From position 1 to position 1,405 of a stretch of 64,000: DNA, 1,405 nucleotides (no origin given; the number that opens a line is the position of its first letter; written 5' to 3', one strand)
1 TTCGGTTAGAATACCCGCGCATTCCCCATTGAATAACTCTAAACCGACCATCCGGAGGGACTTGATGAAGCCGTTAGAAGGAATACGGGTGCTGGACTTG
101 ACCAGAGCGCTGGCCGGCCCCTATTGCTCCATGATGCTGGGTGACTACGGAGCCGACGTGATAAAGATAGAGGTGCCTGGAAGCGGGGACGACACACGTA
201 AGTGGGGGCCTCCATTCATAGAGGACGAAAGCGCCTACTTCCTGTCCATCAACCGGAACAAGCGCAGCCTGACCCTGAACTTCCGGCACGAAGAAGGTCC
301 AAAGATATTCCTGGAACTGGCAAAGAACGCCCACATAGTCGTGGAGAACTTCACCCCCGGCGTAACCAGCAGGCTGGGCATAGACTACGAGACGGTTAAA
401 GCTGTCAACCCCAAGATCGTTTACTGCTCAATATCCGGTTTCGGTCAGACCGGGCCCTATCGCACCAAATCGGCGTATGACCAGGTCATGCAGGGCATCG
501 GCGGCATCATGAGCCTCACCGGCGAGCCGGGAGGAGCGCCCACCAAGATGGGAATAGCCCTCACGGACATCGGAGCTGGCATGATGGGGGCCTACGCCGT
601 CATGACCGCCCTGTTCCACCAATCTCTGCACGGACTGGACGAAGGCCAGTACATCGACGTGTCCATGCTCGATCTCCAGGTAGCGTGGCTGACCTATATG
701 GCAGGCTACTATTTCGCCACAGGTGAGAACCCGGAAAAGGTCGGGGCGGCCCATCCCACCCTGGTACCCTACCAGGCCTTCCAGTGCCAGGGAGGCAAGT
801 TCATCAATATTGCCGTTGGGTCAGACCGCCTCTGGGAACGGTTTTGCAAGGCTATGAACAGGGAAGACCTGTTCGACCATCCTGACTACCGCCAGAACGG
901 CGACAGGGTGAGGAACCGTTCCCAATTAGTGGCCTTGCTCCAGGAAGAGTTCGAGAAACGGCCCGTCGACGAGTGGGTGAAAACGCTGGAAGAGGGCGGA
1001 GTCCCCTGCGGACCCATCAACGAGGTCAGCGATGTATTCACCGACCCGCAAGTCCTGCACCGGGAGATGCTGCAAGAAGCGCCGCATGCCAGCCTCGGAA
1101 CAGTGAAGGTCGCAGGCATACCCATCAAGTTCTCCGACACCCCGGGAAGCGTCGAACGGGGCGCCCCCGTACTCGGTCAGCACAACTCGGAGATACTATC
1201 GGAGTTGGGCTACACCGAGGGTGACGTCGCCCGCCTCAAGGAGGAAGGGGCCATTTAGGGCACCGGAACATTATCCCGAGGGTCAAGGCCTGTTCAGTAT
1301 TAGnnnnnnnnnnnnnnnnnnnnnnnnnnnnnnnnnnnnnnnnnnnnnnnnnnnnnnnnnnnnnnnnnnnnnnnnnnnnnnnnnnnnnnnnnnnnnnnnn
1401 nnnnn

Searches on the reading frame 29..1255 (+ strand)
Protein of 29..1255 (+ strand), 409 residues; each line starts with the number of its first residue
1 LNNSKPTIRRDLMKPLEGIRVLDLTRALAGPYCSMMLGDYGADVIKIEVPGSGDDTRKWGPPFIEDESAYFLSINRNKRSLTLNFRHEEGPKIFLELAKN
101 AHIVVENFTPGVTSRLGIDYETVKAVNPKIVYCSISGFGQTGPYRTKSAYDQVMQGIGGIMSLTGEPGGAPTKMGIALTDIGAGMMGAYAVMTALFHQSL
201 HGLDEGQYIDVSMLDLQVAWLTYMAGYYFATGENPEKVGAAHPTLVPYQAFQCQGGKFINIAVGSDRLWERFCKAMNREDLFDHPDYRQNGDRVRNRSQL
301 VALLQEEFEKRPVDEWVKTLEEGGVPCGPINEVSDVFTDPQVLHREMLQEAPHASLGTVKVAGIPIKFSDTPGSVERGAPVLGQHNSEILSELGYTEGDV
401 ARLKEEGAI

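Call 3: search_protein_families(library=pfam, proteins=[window:29-1255:+], max_evalue=1)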
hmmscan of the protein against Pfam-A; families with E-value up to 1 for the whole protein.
window:29-1255:+ (409 aa): 1 family
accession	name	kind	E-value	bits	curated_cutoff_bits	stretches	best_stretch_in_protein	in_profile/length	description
PF02515.22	CoA_transf_3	-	2.9e-133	445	23.3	1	16-386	1-366/366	CoA-transferase family III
